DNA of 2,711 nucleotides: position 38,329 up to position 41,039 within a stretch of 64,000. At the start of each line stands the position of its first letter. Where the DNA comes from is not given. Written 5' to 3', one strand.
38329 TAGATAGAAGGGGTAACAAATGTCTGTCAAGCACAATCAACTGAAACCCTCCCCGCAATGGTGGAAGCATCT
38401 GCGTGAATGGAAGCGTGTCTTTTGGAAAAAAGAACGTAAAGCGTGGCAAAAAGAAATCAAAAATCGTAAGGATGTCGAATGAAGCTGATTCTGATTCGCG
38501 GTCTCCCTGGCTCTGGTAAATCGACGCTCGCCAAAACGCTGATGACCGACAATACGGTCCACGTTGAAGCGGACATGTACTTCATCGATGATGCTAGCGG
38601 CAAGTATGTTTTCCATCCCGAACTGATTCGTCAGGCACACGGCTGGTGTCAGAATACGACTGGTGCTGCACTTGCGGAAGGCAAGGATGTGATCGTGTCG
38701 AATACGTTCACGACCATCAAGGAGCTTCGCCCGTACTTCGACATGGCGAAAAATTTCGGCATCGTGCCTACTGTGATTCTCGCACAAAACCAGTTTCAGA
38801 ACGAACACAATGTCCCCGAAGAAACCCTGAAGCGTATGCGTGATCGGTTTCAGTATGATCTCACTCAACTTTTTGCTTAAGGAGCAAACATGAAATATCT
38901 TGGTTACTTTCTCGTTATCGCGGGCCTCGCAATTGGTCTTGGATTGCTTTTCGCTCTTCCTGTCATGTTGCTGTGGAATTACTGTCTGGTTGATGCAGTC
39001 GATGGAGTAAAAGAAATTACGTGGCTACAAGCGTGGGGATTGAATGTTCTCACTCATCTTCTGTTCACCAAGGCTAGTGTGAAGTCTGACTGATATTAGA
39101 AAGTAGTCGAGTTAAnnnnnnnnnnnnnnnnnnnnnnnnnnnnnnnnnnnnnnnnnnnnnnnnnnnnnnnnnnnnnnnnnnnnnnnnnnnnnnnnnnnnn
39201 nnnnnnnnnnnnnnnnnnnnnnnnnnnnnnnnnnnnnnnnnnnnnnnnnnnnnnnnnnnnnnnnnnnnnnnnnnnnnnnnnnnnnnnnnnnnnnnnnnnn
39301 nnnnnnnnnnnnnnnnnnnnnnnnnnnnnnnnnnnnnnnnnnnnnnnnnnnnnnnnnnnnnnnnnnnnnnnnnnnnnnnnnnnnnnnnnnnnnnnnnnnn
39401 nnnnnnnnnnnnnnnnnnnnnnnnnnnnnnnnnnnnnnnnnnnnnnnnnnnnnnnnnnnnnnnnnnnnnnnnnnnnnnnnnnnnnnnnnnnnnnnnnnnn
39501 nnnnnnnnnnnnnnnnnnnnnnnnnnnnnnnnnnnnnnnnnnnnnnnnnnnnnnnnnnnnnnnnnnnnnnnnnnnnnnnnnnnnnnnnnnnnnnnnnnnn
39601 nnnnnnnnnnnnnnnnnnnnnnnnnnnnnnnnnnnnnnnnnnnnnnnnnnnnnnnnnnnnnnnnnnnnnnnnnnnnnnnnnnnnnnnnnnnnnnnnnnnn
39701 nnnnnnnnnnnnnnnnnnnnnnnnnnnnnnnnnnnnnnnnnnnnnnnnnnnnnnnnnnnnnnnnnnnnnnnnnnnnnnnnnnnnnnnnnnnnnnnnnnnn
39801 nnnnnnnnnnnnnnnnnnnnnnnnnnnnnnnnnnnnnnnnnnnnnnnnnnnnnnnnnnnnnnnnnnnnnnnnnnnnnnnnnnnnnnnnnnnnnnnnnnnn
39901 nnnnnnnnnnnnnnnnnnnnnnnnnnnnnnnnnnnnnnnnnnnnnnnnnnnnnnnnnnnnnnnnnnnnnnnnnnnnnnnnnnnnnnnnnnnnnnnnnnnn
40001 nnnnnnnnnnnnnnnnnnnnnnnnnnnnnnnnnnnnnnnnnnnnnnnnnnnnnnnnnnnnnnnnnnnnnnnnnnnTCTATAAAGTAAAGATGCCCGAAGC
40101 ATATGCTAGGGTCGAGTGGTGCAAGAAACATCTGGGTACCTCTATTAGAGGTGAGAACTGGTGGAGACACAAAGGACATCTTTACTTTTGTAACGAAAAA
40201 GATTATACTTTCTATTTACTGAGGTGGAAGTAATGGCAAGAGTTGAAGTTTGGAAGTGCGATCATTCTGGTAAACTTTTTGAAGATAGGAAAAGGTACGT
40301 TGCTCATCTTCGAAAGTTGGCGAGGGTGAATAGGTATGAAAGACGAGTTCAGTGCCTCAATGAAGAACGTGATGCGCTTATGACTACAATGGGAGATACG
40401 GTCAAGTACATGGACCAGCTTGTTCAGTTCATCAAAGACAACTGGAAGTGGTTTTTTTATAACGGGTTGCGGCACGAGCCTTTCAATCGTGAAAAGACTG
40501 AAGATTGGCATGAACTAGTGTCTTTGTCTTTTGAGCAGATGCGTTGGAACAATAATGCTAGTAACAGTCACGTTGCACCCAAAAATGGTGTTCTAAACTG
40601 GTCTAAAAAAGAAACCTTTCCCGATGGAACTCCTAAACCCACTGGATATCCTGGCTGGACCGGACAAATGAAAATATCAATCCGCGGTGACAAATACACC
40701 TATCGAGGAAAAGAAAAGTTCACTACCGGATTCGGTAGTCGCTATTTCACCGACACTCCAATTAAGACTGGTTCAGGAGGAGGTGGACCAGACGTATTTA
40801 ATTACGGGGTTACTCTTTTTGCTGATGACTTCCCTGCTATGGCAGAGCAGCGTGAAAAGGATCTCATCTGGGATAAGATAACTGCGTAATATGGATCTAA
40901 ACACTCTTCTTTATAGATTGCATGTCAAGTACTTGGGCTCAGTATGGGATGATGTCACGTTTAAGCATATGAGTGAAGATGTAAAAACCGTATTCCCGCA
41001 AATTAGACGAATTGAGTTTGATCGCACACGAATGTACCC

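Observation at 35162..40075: Expanded RNA-repair toolkit: kinase-only Pnk, three distinct ligase-type nucleotidyltransferases, a metallophosphoesterase and a PP-loop enzyme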

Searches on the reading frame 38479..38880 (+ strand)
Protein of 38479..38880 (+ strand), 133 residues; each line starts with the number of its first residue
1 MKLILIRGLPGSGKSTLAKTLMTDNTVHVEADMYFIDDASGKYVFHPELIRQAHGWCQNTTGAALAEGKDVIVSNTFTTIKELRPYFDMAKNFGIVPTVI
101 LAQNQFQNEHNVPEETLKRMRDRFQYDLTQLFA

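Call 3: search_protein_families(library=pfam, proteins=[window:38479-38880:+], max_evalue=0.01)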
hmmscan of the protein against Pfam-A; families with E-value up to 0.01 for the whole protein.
window:38479-38880:+ (133 aa): 10 families
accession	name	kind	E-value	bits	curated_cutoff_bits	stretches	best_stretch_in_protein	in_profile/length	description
PF13671.12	AAA_33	-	1.2e-14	55.2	27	1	3-125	1-141/143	AAA domain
PF13238.12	AAA_18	-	7.4e-06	26.9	29.4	1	4-75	1-79/128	AAA domain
PF08433.16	KTI12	-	1.6e-05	25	22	1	1-84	1-86/271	Chromatin associated protein KTI12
PF06414.18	Zeta_toxin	-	0.00011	22.2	22.3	1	2-100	17-127/199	Zeta toxin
PF20720.3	nSTAND3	-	0.00021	21.5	27.2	1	2-24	18-40/155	Novel STAND NTPase 3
PF01443.25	Viral_helicase1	-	0.0012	19.2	21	1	4-32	1-30/228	Viral superfamily 1 RNA helicase core domain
PF13191.12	AAA_16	-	0.0025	18.8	32.6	1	3-42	26-59/167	AAA ATPase domain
PF13401.12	AAA_22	-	0.0041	17.9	27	1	3-40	7-43/130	AAA domain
PF24883.2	NPHP3_N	-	0.0077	16.9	24.8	0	3-26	24-47/164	Nephrocystin 3, N-terminal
PF05729.18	NACHT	-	0.0081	16.4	26.7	0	3-24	2-23/167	NACHT domain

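Call 4: search_protein_families(library=phrogs, proteins=[window:38479-38880:+], max_evalue=0.001)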
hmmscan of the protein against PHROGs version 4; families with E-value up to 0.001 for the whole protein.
window:38479-38880:+ (133 aa): 5 families
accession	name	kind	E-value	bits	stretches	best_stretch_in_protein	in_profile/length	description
phrog_2071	-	other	3.3e-37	129.8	1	1-126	16-143/282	ATPase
phrog_505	-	other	7.1e-12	46.4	1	1-127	2-143/295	polynucleotide kinase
phrog_10255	-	other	4.5e-06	27.6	1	1-82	1-82/230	kinase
phrog_6931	-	unknown function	4.8e-06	27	1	2-94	186-288/343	-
phrog_800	-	head and packaging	0.00048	19.8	1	2-34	33-60/511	terminase small subunit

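Call 14: search_protein_families(library=ncbifam, proteins=[window:38479-38880:+], max_evalue=0.01)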
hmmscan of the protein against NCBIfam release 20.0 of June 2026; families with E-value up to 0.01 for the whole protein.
window:38479-38880:+ (133 aa): 10 families
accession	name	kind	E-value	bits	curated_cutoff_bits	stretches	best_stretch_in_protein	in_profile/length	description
NF005250.0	PRK06761.1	equivalog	0.00016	20.8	270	1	2-24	4-26/282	hypothetical protein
NF041053.1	CobW_rel_Se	equivalog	0.00048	19.8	180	1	1-59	1-58/195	CobW-related selenoprotein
TIGR03574.1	selen_PSTK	equivalog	0.0007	19.1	290.5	1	3-125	1-133/249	L-seryl-tRNA(Sec) kinase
NF005994.0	PRK08118.1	equivalog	0.0023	18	215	1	1-29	1-29/172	DNA topology modulation protein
TIGR01663.1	PNK-3'Pase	equivalog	0.0024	16.3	502.8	0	3-111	366-459/520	bifunctional polynucleotide phosphatase/kinase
NF006743.0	PRK09270.1-2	equivalog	0.0047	16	227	1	4-34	31-65/217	nucleoside/nucleotide kinase family protein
NF045975.1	VirB4_plasma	equivalog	0.0047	14.7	590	1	5-37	519-550/894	Mbov_0397 family ICE element conjugal transfer ATPase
NF005115.0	PRK06547.1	equivalog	0.0074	15.7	173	0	2-27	16-42/172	hypothetical protein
NF004041.0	PRK05541.1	subfamily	0.0085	16.1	127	0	3-34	9-40/176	adenylyl-sulfate kinase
NF006746.0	PRK09270.1-5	subfamily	0.009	15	250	0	3-23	23-43/210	nucleoside/nucleotide kinase family protein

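Call 21: search_solved_structures(query=window:38479-38880:+, max_evalue=1, show_alignments=3)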
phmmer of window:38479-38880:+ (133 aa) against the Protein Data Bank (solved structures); distinct sequences matched with E-value up to 1: 19.
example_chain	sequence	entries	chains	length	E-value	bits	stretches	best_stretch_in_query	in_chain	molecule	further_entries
3u7g_A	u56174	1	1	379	0.03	17.4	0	56-95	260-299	Bifunctional polynucleotide phosphatase/kinase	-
3u7e_B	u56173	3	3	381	0.031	17.4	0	56-95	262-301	Bifunctional polynucleotide phosphatase/kinase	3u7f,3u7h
1yj5_A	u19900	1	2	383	0.031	17.4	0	56-95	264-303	5' polynucleotide kinase-3' phosphatase catalytic domain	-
3zvn_A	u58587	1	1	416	0.039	17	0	56-95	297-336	BIFUNCTIONAL POLYNUCLEOTIDE PHOSPHATASE/KINASE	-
3zvl_A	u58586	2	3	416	0.039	17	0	56-95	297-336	BIFUNCTIONAL POLYNUCLEOTIDE PHOSPHATASE/KINASE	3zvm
4xrp_A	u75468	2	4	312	0.11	15.7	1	2-84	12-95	Pnkp1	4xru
3a4l_A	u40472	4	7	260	0.16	15.1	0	2-22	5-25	L-seryl-tRNA(Sec) kinase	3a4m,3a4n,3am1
3lw7_A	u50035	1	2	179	0.16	15.1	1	2-23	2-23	Adenylate kinase related protein (AdkA-like)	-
9d8a_A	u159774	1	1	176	0.18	14.9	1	2-22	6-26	Rhizopus azygosporus Kinase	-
3adb_A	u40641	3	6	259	0.19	14.9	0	3-22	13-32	L-seryl-tRNA(Sec) kinase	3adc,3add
3pvs_A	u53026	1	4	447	0.2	14.8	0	25-55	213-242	Replication-associated recombination protein A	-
7u5f_A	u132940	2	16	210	0.24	14.5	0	41-122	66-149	Guanylate kinase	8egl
2x46_A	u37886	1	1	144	0.31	14.1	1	50-91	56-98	ALLERGEN ARG R 1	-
3h0k_A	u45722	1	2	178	0.32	14.1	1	2-23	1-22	UPF0200 protein SSO1041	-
7ahc_D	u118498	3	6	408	0.34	14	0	58-121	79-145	ABC-type proline/glycine betaine transport system ATPase component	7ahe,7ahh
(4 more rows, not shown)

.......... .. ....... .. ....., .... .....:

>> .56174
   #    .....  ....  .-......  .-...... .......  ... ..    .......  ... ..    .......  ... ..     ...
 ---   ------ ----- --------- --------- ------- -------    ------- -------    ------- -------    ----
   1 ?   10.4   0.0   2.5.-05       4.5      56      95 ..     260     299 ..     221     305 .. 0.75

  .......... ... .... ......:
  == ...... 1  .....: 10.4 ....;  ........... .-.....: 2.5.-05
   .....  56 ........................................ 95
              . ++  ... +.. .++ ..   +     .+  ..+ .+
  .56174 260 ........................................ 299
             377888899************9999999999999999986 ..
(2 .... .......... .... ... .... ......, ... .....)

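Call 62: find_homologous_proteins(query=window:38479-38880:+, max_evalue=0.001)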
Query window:38479-38880:+ (133 aa): 2911 proteins with E <= 0.001 among 2934 candidates; the best 120 are listed.
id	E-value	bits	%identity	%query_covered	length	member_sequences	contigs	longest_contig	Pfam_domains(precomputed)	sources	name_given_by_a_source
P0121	9.1e-84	295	100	100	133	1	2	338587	PF13671.13,PF08433.17,PF13238.13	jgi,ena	jgi:predicted kinase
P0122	7.7e-74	263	88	100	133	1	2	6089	PF13671.13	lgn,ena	-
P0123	1.0e-58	215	72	98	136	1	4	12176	PF13671.13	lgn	-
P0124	8.5e-53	195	68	98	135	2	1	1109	PF06414.19,PF13671.13,PF08433.17,PF13238.13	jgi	jgi:tRNA uridine 5-carbamoylmethylation protein Kti12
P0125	6.2e-51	189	67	98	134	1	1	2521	PF13671.13,PF13238.13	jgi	jgi:predicted kinase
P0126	1.4e-49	185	68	99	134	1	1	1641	PF13671.13,PF13238.13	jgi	jgi:predicted kinase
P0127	1.4e-49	185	65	98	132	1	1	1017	PF13671.13,PF13238.13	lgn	-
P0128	1.4e-49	185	66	98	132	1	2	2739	PF13671.13,PF13238.13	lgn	-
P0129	6.2e-49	183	67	98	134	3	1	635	PF13671.13,PF08433.17,PF13238.13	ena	-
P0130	4.3e-47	177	65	99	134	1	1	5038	PF13671.13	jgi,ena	jgi:predicted kinase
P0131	4.3e-47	177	65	98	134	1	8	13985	PF13671.13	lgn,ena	-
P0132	2.6e-46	174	65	99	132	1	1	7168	PF13671.13,PF08433.17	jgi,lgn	jgi:predicted kinase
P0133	5.8e-46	173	64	99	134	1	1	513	PF13671.13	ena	-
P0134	7.7e-46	173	64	99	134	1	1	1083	PF13671.13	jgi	jgi:predicted kinase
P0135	8.8e-46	173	63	98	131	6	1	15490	PF13671.13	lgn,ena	-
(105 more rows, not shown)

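Call 63: find_encoding_contigs(protein=P0121, flank=2000, max_places=3)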
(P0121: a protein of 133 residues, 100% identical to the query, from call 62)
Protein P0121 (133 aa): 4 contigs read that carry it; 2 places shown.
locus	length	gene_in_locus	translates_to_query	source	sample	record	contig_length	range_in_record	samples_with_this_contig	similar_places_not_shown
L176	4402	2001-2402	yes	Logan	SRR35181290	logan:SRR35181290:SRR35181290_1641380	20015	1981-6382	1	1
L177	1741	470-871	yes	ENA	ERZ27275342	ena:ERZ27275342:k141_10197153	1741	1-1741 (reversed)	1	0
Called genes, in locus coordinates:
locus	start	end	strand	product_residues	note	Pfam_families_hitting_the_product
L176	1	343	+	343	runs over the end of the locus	PF21189:PHA02142, PF09414:RNA_ligase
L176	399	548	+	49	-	-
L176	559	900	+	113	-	-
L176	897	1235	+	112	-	-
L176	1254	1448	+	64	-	-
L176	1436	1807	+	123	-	-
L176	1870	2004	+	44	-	-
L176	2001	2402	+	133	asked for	PF08433:KTI12 (faint), PF13238:AAA_18 (weak), PF13671:AAA_33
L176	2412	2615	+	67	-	-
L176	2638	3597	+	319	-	PF09511:RNA_lig_T4_1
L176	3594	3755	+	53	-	-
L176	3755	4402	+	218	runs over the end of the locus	-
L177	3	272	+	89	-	?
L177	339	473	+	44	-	-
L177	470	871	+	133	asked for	PF08433:KTI12 (faint), PF13238:AAA_18 (weak), PF13671:AAA_33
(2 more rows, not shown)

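Call 74: predict_structure(alignment_id=A4)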
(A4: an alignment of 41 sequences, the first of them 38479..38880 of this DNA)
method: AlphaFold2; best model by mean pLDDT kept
length: 133 residues; sequences in the alignment: 41
mean_pLDDT: 90.8   pTM: 0.83
mean pLDDT of the five models: 90.8, 90.6, 90.3, 90.1, 88.4
residues with pLDDT >= 90: 95; 70-90: 29; 50-70: 9; < 50: 0
segments of 3 or more residues with pLDDT < 50: none
pLDDT, mean of each block of 10 residues (from residue 1): 94 92 96 91 90 95 98 94 96 97 70 80 91 90
secondary structure, 60 per line:
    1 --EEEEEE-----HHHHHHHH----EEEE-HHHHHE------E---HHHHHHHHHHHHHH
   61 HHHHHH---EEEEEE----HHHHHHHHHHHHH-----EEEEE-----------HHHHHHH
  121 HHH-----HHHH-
elements in order: E3-8 H14-21 E26-29 H31-35 H47-66 E70-75 H80-92 E98-102 H114-123 H129-132

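Call 78: search_solved_structures(query=A4, max_evalue=1, show_alignments=2)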
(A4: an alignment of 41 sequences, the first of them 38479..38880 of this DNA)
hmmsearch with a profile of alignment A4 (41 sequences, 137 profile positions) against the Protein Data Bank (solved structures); distinct sequences matched with E-value up to 1: 84 (the best 60 are shown).
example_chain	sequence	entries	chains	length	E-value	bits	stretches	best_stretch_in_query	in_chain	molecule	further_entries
9d8a_A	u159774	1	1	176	0.00022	24.5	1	3-34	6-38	Rhizopus azygosporus Kinase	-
9drz_A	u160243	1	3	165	0.00026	24.3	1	3-28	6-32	p-loop containing nucleoside triphosphatehydrolase protein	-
1ltq_A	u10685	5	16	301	0.0005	23.3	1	1-55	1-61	POLYNUCLEOTIDE KINASE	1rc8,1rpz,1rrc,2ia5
9d2f_A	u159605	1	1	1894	0.00087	22.6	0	5-34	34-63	Adenylate kinase 9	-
4gp7_A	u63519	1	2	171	0.00095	22.4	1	3-102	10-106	Metallophosphoesterase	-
4jst_A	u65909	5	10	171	0.0011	22.3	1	3-102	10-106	Metallophosphoesterase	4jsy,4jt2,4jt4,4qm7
1ly1_A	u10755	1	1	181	0.0011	22.2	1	1-66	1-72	polynucleotide kinase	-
4gp6_A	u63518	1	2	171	0.0015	21.8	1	3-102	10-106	Metallophosphoesterase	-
4xrp_A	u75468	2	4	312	0.0017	21.6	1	3-89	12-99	Pnkp1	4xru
4mde_A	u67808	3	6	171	0.0019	21.5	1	3-102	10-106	Metallophosphoesterase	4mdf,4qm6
3adb_A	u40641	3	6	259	0.0019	21.4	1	3-125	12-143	L-seryl-tRNA(Sec) kinase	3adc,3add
3a4l_A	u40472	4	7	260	0.0022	21.3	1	3-125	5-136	L-seryl-tRNA(Sec) kinase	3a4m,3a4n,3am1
4eun_A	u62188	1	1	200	0.0043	20.3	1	5-57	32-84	thermoresistant glucokinase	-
4loa_A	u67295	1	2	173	0.0075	19.5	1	5-58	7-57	De-novo design amidase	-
1via_A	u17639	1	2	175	0.012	18.8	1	5-42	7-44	shikimate kinase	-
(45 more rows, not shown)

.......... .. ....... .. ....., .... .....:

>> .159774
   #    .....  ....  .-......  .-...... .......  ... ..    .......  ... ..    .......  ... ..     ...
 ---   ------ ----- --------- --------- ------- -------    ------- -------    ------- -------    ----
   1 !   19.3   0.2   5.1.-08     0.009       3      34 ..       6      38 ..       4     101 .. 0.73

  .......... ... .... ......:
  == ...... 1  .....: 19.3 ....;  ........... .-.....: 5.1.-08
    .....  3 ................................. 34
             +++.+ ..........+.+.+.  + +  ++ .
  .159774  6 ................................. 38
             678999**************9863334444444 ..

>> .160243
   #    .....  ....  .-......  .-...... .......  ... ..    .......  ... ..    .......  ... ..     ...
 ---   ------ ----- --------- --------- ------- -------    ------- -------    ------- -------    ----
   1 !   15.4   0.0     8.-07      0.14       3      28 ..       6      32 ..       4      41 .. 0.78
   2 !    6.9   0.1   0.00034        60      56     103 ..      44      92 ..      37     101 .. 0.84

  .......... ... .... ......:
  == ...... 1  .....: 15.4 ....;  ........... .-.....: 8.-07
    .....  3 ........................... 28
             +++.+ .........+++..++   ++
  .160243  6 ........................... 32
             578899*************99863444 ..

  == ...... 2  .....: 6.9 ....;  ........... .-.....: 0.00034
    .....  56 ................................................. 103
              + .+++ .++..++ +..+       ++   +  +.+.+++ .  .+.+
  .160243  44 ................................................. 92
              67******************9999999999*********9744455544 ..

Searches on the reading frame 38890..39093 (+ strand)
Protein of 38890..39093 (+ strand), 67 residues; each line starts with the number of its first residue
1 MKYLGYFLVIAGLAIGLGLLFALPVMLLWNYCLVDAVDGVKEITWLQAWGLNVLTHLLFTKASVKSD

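Call 3: search_protein_families(library=pfam, proteins=[window:38890-39093:+], max_evalue=0.01)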
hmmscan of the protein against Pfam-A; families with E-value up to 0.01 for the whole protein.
window:38890-39093:+ (67 aa): 0 families

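Call 4: search_protein_families(library=phrogs, proteins=[window:38890-39093:+], max_evalue=0.001)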
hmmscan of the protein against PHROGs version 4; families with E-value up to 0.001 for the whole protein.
window:38890-39093:+ (67 aa): 2 families
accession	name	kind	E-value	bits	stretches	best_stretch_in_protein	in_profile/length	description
phrog_2169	-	moron, auxiliary metabolic gene and host takeover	1.2e-07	32.6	1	8-65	16-71/103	membrane protein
phrog_705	-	unknown function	1.3e-05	26.3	1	19-61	41-84/85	-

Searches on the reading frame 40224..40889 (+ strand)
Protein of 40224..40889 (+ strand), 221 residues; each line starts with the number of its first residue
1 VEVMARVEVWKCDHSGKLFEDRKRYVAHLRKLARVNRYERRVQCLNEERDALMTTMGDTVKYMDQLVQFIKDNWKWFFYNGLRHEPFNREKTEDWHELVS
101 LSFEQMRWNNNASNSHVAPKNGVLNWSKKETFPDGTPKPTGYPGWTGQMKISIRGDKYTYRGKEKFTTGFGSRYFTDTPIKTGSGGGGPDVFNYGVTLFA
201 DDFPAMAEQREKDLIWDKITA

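Call 13: search_protein_families(library=pfam, proteins=[window:40224-40889:+], max_evalue=0.01)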
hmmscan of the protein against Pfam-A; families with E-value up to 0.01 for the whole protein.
window:40224-40889:+ (221 aa): 0 families

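Call 85: search_protein_families(library=phrogs, proteins=[window:40224-40889:+], max_evalue=0.001)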
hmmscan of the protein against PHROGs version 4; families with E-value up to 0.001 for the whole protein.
window:40224-40889:+ (221 aa): 1 family
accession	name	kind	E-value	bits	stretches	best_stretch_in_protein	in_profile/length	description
phrog_12523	-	unknown function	0.00012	23.2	1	9-206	6-195/197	-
